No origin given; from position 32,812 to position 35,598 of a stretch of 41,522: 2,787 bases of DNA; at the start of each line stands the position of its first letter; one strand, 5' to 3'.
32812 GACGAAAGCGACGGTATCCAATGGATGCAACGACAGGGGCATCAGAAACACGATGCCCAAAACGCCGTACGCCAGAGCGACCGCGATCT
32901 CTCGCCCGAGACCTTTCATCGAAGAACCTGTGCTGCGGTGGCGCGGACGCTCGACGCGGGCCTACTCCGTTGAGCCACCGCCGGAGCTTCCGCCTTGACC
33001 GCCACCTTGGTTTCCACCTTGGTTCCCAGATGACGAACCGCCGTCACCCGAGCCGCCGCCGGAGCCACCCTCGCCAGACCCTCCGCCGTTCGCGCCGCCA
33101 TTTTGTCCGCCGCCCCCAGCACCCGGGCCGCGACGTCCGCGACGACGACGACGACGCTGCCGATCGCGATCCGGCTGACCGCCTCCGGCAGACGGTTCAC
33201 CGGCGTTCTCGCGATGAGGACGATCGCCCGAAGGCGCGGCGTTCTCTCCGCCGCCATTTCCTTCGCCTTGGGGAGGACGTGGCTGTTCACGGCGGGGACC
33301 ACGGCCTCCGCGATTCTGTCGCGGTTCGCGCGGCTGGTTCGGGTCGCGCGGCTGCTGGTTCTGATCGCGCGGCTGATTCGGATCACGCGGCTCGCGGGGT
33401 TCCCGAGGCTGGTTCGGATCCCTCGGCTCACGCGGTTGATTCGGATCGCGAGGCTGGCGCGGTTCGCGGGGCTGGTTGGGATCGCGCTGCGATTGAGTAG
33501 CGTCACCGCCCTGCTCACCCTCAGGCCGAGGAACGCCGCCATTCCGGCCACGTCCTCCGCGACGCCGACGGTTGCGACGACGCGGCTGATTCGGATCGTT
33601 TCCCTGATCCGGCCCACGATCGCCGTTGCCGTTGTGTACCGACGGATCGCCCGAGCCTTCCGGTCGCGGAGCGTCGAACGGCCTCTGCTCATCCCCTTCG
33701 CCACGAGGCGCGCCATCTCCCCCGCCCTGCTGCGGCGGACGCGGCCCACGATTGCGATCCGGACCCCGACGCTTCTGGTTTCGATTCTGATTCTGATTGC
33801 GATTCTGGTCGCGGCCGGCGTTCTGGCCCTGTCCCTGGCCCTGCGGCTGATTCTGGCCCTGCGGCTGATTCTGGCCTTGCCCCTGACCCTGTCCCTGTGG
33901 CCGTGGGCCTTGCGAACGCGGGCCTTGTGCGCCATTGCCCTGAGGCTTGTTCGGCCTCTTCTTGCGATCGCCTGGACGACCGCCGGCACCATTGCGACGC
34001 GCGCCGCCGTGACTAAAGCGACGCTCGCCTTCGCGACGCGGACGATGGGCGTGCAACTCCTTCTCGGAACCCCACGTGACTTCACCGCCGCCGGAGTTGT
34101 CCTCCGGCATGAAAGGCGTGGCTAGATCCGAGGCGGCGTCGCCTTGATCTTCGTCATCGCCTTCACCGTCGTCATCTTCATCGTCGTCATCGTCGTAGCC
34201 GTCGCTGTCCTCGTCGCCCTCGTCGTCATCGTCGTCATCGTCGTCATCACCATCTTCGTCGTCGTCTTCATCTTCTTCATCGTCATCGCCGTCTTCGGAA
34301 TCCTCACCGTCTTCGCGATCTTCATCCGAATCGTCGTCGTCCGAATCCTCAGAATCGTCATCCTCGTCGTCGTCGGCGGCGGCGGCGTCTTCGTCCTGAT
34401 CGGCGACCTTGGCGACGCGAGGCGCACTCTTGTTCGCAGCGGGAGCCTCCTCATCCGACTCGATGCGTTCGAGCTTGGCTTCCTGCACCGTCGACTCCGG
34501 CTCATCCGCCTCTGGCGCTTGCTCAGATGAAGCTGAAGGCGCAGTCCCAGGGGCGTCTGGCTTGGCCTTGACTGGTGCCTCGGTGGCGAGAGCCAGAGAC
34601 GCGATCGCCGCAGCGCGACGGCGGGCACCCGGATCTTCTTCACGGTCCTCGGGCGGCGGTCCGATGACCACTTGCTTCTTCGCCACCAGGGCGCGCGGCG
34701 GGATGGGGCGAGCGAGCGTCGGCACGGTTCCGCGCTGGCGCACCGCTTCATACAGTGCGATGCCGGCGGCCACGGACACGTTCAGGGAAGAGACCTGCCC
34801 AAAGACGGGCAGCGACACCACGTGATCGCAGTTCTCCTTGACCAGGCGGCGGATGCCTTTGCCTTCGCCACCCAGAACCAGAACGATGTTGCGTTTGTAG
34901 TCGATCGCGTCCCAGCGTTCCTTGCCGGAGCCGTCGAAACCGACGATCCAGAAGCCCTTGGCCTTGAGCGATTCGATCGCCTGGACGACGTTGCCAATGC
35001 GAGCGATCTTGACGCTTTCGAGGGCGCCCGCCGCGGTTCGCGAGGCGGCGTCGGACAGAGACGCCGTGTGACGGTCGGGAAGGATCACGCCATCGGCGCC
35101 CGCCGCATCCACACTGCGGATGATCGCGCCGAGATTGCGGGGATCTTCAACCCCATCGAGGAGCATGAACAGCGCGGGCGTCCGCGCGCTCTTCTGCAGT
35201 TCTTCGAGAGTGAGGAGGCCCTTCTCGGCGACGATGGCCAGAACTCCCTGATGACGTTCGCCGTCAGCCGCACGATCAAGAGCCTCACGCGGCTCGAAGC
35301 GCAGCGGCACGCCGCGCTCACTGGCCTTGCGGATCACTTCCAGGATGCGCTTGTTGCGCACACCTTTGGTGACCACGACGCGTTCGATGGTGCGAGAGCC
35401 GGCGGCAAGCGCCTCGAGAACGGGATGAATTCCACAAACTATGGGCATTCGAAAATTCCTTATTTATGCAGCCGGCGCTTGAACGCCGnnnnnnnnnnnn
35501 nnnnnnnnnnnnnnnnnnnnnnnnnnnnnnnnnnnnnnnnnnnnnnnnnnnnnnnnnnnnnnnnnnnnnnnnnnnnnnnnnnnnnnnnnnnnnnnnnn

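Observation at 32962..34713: RlmB rRNA methyltransferase fused to a ~585-residue acidic plus RG/QN-rich tail (nucleolar-protein-like architecture)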

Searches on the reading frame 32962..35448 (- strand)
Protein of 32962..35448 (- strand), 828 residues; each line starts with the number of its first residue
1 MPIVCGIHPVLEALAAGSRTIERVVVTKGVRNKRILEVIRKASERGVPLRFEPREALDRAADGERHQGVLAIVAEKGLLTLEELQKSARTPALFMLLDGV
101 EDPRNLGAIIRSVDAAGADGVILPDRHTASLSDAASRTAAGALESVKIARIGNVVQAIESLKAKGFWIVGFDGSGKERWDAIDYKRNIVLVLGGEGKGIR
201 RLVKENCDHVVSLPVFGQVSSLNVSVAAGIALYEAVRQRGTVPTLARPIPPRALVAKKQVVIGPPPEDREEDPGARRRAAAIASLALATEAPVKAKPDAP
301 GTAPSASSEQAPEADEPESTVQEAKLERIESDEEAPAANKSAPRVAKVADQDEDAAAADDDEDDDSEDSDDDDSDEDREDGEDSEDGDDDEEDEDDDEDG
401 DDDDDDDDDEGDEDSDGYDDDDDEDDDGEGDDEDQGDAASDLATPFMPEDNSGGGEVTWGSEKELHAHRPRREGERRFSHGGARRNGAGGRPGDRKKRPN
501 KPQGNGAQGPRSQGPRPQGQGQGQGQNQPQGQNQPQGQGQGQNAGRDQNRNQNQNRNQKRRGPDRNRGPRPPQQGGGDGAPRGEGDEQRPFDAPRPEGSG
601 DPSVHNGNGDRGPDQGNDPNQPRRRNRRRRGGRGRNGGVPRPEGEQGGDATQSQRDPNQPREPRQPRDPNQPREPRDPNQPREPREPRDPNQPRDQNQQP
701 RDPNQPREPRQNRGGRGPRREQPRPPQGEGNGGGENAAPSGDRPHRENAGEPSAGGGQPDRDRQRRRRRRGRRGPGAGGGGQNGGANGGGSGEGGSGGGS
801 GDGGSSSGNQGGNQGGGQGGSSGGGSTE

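Call 3: search_protein_families(library=pfam, proteins=[window:32962-35448:-], max_evalue=0.1)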
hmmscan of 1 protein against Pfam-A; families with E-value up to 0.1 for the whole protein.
window:32962-35448:- (828 aa): 2 families
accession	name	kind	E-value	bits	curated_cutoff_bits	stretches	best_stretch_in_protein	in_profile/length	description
PF00588.24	SpoU_methylase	-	2.3e-40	138.4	29.7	1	93-233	2-142/142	SpoU rRNA Methylase family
PF08032.17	SpoU_sub_bind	-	6.3e-19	68.5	22.8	1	3-75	1-72/76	RNA 2'-O ribose methyltransferase substrate binding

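Call 4: search_protein_families(library=ncbifam, proteins=[window:32962-35448:-], max_evalue=0.1)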
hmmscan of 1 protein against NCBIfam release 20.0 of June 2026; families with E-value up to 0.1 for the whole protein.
window:32962-35448:- (828 aa): 11 families
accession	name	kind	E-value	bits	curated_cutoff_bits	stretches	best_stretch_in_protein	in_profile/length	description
TIGR00186.1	rRNA_methyl_3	equivalog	4.5e-62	209.7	160.15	1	3-239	4-240/240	23S rRNA (guanosine(2251)-2'-O)-methyltransferase RlmB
NF008386.0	PRK11181.1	equivalog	1.1e-59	201.6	366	1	3-240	4-243/244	23S rRNA (guanosine(2251)-2'-O)-methyltransferase RlmB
NF008117.0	PRK10864.1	equivalog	4.5e-26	91.9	267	1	55-239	159-342/344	tRNA/rRNA methyltransferase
NF008295.0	PRK11081.1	equivalog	5.6e-23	81.7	227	1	88-241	15-167/230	tRNA (guanosine(18)-2'-O)-methyltransferase TrmH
NF000477.1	NshR_TsnR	equivalog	7.9e-21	74.7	425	1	7-237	37-262/266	NshR/TsnR family 23S rRNA methyltransferase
NF000035.1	nosihep_NshR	exception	5.1e-13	49.1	500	1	7-236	37-261/274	NshR family nosiheptide/thiostrepton resistance 23S rRNA methyltransferase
TIGR00185.1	tRNA_yibK_trmL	equivalog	3.9e-11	43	190.6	1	101-240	10-149/154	tRNA (uridine(34)/cytosine(34)/5-carboxymethylaminomethyluridine(34)-2'-O)-methyltransferase TrmL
TIGR00050.1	rRNA_methyl_1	subfamily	4.2e-07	30.1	167.15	1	183-238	101-156/233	TrmJ/YjtD family RNA methyltransferase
NF041077.1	tRNAmeth_TrmJ_Sulfolob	equivalog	0.0011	18.7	350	1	182-240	99-156/229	tRNA (cytidine-2'-O-)-methyltransferase TrmJ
NF007683.0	PRK10358.1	equivalog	0.002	18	282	1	101-242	10-151/157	tRNA (uridine(34)/cytosine(34)/5-carboxymethylaminomethyluridine(34)-2'-O)-methyltransferase TrmL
NF004560.0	PRK05901.1-1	equivalog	0.04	13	711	1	294-435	50-187/516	RNA polymerase sigma factor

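Call 10: find_encoding_contigs(protein=window:32962-35448:-, flank=3000, max_places=6)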
Protein window:32962-35448:- (828 aa): no gene with exactly this product is on record in the collection.

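Call 38: search_solved_structures(query=window:32965-35448:-, max_evalue=0.001)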
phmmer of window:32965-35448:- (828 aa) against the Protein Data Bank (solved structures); distinct sequences matched with E-value up to 0.001: 19.
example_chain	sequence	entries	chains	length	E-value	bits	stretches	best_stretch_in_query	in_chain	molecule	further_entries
1gz0_A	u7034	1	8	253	4.5e-49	170.9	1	3-239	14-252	HYPOTHETICAL TRNA/RRNA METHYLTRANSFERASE YJFH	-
1x7o_A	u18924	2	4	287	7.6e-20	74.2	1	80-244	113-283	rRNA methyltransferase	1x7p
7qiu_A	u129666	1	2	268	2.8e-19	72.3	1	89-234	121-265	rRNA methylase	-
5kzk_A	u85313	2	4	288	3.2e-19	72.1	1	6-237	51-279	Probable RNA methyltransferase, TrmH family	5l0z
1zjr_A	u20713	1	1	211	2e-18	69.5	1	72-248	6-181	tRNA (Guanosine-2'-O-)-methyltransferase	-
1ipa_A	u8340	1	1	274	1.2e-16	63.7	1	6-240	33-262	RNA 2'-O-RIBOSE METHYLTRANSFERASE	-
9h1k_A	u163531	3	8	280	1.8e-16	63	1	91-240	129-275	23S rRNA methyltransferase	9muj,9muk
4x3l_A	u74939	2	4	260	3.6e-16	62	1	91-240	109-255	RNA 2'-O ribose methyltransferase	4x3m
7edc_A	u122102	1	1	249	6.4e-15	57.9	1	88-242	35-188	tRNA (guanosine(18)-2'-O)-methyltransferase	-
3gyq_A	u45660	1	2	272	2.5e-14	55.9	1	6-237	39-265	rRNA (adenosine-2'-O-)-methyltransferase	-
1v2x_A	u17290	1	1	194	3.9e-14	55.3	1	82-248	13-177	tRNA (Gm18) methyltransferase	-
3nk6_A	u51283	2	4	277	1.6e-12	50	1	7-237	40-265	23S rRNA methyltransferase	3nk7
2i6d_A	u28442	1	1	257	1.4e-10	43.6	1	91-234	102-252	RNA methyltransferase, TrmH family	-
4pzk_A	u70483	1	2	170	4.4e-08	35.3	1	97-240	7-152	tRNA (cytidine(34)-2'-O)-methyltransferase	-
8w9u_A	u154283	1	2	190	2.2e-07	33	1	89-239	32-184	Putative tRNA (cytidine(34)-2'-O)-methyltransferase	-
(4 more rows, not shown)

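Call 61: list_cluster_members(proteins=[P0141, window:32965-35448:-])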
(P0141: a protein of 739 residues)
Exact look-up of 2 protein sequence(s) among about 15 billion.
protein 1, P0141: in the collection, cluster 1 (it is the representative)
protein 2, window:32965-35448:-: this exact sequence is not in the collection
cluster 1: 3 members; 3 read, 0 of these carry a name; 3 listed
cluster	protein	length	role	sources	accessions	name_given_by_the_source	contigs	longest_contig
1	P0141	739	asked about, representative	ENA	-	-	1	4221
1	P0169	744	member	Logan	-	-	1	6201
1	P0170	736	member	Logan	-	-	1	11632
